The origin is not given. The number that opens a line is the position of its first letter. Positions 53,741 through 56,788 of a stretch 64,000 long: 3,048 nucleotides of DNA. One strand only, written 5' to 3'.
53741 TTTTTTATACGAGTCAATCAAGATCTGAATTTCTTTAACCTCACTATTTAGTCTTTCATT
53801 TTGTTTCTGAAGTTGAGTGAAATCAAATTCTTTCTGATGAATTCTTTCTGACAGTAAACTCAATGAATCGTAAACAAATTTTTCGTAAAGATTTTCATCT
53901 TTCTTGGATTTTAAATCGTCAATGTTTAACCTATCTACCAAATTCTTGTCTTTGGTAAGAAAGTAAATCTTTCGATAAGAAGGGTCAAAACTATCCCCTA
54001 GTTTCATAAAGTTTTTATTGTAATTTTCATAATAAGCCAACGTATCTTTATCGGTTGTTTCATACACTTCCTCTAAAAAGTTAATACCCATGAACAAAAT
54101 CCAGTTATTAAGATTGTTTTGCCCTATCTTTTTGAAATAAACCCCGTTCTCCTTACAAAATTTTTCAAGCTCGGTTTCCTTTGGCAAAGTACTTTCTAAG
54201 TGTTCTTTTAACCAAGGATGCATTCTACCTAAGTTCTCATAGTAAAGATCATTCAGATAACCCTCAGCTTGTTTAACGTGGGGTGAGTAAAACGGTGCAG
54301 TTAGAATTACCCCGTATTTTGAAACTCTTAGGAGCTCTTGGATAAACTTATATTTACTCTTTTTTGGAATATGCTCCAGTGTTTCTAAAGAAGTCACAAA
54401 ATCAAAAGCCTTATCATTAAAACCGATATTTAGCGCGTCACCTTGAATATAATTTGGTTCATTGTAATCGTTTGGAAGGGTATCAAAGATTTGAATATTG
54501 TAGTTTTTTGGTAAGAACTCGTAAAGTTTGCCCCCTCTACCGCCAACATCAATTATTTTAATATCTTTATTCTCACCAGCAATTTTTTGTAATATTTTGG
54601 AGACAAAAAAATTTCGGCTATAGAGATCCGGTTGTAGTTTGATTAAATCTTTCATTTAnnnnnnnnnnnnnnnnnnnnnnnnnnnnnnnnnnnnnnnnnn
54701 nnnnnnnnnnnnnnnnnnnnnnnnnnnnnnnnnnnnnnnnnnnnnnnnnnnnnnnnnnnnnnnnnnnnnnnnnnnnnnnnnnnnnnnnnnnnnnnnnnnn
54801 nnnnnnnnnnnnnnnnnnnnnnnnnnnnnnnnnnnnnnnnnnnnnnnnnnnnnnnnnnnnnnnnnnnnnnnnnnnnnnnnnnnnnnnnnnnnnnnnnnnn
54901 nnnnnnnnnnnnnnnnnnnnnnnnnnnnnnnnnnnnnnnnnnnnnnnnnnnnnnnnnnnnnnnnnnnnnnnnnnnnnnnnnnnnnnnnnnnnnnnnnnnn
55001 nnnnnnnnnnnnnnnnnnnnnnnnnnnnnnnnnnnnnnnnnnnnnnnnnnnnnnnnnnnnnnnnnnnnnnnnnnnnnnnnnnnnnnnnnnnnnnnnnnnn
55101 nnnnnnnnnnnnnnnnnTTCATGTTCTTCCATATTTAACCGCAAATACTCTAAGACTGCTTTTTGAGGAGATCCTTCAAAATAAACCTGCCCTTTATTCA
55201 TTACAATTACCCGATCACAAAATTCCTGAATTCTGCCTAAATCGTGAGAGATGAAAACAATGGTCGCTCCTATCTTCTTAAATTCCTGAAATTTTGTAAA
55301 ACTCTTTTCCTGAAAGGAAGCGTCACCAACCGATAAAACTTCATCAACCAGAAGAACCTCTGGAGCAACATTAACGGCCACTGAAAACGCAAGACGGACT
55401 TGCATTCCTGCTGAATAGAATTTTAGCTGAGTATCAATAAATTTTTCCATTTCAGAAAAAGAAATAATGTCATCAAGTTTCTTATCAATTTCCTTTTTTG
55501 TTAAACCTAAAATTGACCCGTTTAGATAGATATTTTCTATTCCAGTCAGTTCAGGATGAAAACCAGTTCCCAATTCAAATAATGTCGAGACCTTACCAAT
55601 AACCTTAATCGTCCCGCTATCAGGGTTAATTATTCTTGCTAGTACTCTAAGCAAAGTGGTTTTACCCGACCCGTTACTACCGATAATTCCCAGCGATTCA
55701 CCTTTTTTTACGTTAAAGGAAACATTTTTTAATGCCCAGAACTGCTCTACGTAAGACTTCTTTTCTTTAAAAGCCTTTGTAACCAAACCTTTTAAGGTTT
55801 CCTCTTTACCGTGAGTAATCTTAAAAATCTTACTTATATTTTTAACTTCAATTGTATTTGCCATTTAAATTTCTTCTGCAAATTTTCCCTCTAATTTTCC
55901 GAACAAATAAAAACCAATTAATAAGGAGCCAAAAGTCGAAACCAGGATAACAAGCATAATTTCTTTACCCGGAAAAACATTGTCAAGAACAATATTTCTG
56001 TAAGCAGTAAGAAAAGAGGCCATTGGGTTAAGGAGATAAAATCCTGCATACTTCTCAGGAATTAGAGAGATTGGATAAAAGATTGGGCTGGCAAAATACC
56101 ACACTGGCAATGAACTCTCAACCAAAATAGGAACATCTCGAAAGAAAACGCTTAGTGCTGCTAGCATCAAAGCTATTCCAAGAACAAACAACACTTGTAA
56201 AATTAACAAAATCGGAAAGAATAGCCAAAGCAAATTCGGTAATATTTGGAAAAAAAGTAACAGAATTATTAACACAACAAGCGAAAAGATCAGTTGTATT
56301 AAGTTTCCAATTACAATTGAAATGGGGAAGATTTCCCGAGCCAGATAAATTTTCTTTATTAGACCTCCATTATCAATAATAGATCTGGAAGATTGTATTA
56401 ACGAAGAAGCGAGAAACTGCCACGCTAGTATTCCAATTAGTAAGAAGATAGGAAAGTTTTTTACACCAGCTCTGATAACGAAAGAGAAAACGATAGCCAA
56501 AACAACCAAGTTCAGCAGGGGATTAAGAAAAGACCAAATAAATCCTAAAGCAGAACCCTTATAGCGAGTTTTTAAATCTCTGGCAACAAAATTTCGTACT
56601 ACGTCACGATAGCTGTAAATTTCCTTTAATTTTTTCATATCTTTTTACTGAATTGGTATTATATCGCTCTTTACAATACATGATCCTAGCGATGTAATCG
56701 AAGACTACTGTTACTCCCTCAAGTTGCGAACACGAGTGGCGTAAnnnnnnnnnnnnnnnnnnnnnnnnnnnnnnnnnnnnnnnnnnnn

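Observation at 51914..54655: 913-aa fusion of SAM methyltransferase, coiled coil and tandem GT2 domains: terminator, ruler and polymerase in one polypeptide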

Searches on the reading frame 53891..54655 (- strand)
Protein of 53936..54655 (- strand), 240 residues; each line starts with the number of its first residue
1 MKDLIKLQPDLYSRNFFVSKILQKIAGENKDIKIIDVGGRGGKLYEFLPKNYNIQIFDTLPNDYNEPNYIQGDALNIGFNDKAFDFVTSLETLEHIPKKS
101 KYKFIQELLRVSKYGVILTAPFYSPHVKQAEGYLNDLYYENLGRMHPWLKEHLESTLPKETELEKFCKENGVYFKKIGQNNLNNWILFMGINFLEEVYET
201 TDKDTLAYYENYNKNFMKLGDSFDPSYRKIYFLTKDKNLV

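Call 34: search_solved_structures(query=A2, max_evalue=1, show_alignments=2)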
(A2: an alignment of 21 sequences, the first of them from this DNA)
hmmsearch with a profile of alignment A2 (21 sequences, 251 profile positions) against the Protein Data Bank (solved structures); distinct sequences matched with E-value up to 1: 62 (the best 60 are shown).
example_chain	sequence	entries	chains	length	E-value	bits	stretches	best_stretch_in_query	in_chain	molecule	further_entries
6uak_A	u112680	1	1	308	4.5e-08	35.9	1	23-121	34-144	SAM dependent methyltransferase LahSB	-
1ve3_A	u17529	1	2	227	1.1e-07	34.6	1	21-115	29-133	hypothetical protein PH0226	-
2avn_A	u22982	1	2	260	2e-07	33.7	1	18-113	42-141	ubiquinone/menaquinone biosynthesis methyltransferase-related protein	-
3dtn_A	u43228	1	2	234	6.3e-07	32.1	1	31-127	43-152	Putative Methyltransferase MM_2633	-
3cc8_A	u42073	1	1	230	3.3e-06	29.8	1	21-98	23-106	Putative methyltransferase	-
2p8j_A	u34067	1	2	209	1.6e-05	27.5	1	23-117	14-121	S-adenosylmethionine-dependent methyltransferase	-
1vl5_A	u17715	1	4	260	2e-05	27.2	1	30-117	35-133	unknown conserved protein BH2331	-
3bus_A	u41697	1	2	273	3.5e-05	26.4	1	22-115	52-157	Methyltransferase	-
3l8d_A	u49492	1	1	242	5.3e-05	25.8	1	26-115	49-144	Methyltransferase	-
4iv8_A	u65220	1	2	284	0.00016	24.3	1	22-142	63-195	Phosphoethanolamine N-methyltransferase,putative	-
4krh_A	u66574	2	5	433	0.00019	24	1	56-104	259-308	Phosphoethanolamine N-methyltransferase 2 | Phospholethanolamine N-methyltransferase 2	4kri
4ine_A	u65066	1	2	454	0.00022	23.8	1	58-103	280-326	Protein PMT-2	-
6uv6_A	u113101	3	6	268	0.00025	23.6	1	71-121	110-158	D-glucose O-methyltransferase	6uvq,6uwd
5wp5_A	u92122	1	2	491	0.00027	23.5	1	21-101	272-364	Phosphomethylethanolamine N-methyltransferase 2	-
3cgg_A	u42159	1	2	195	0.00035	23.1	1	22-112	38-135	SAM-dependent methyltransferase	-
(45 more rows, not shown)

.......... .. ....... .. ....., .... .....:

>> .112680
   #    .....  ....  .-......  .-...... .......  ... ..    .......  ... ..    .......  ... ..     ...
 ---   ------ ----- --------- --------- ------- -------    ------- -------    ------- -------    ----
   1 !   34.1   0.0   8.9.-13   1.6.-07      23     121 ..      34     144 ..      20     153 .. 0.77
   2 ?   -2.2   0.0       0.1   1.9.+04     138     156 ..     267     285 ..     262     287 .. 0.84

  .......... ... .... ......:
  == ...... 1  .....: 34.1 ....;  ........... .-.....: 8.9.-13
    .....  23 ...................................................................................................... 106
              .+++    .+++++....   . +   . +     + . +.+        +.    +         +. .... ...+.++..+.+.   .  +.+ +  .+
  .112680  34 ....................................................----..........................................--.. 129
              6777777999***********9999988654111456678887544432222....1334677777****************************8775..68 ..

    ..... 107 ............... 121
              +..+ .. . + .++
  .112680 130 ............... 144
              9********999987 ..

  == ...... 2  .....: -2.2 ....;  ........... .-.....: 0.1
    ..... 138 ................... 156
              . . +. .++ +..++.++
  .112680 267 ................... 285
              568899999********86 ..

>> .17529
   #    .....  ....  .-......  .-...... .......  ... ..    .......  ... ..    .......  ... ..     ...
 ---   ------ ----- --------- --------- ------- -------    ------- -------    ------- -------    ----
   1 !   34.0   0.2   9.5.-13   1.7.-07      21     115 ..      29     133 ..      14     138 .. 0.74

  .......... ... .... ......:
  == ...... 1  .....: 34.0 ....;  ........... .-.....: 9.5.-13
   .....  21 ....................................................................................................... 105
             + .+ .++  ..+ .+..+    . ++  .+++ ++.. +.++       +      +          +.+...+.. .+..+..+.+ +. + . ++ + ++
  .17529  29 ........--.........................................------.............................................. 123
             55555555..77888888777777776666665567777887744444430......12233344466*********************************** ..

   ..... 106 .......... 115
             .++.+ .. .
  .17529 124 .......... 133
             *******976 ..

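Call 44: predict_structure(alignment_id=A2)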
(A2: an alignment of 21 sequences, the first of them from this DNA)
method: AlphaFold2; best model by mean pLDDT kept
length: 255 residues; sequences in the alignment: 21
mean_pLDDT: 94.3   pTM: 0.91
mean pLDDT of the five models: 94.3, 94.1, 93.7, 93.2, 92.9
residues with pLDDT >= 90: 222; 70-90: 30; 50-70: 2; < 50: 1
segments of 3 or more residues with pLDDT < 50: none
pLDDT, mean of each block of 10 residues (from residue 1): 88 96 89 98 96 98 96 98 98 96 99 98 98 95 93 96 98 97 93 83 90 94 96 97 91 67
secondary structure, 60 per line:
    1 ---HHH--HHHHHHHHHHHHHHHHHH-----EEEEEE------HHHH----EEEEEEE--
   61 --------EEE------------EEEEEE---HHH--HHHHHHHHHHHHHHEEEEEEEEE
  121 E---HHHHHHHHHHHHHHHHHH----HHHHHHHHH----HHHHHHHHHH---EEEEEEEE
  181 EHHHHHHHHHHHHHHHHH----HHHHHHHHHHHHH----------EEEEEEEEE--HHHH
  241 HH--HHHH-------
elements in order: H9-26 E32-37 H44-47 E52-58 E69-71 E84-89 H98-111 E112-121 H125-142 H147-155 H160-169 E173-181 H182-198 H203-215 E226-234 H237-242 H245-248

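Call 67: find_homologous_proteins(query=window:53936-54655:-, max_evalue=0.00001)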
Query seq(240 aa) (240 aa): 5 proteins with E <= 0.00001 among 196 candidates.
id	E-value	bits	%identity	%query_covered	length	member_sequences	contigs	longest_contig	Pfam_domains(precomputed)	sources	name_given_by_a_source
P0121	2.2e-41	160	43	95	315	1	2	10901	PF08241.19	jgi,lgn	-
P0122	7.6e-39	152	40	95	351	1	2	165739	PF13649.13,PF08241.19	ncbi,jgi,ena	jgi:hypothetical protein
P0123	3.3e-37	147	39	96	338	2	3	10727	PF13649.13,PF08241.19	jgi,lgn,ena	-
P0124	2.5e-35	140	38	96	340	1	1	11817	PF08241.19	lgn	-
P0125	6.1e-33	133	38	93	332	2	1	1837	PF13489.13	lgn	-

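Call 68: find_homologous_proteins(query=A2, max_evalue=1e-10)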
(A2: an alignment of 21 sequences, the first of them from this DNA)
Query A2 (21 sequences) (255 aa, profile of the alignment): 98 proteins with E <= 1e-10 among 2855 candidates.
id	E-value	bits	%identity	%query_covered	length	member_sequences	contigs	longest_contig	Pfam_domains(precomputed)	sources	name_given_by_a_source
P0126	2.1e-77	278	38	95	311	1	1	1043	PF13489.13,PF13649.13,PF08241.19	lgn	-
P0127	8.0e-72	260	41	91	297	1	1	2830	PF13649.13,PF08241.19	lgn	-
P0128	2.1e-70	255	36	92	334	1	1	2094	PF13649.13,PF08241.19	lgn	-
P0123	3.5e-69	251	39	91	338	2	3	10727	PF13649.13,PF08241.19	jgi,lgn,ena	-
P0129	4.5e-69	251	37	92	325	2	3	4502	PF13489.13,PF02353.27,PF13649.13,PF08241.19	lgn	-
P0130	4.4e-68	247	35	90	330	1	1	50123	PF13489.13,PF13649.13,PF08241.19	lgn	-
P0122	2.5e-67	245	40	91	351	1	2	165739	PF13649.13,PF08241.19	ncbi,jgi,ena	jgi:hypothetical protein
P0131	1.0e-66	243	40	88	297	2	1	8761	PF13649.13,PF08241.19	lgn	-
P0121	2.5e-66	242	43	90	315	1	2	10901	PF08241.19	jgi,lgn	-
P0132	4.0e-66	241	27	92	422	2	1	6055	PF13649.13,PF08241.19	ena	-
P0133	4.9e-66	241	37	94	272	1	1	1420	PF13489.13,PF08241.19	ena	-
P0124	6.8e-65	237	38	91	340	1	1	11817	PF08241.19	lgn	-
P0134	7.0e-65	237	31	95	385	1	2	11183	PF13649.13,PF16808.11,PF08241.19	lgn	-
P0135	7.8e-65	237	36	91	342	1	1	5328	PF08241.19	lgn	-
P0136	2.0e-64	235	38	89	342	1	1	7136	PF13489.13,PF13649.13,PF08241.19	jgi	jgi:ubiquinone/menaquinone biosynthesis C-methylase UbiE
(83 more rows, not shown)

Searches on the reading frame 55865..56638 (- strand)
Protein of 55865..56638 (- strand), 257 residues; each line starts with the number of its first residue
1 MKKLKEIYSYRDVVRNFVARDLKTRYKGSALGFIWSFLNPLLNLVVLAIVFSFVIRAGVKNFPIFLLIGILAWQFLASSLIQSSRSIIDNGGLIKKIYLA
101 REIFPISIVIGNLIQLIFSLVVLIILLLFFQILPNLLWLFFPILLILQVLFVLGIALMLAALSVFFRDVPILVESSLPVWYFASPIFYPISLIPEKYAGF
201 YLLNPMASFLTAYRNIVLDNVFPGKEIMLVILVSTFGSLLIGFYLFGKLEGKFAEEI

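Call 5: search_protein_families(library=pfam, proteins=[window:55865-56638:-], max_evalue=0.01)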
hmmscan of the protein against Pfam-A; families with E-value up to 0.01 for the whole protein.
window:55865-56638:- (257 aa): 1 family
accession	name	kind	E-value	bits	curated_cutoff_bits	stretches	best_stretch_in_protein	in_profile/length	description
PF01061.29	ABC2_membrane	-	2e-14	54.1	26.9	1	18-217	7-210/211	ABC-2 type transporter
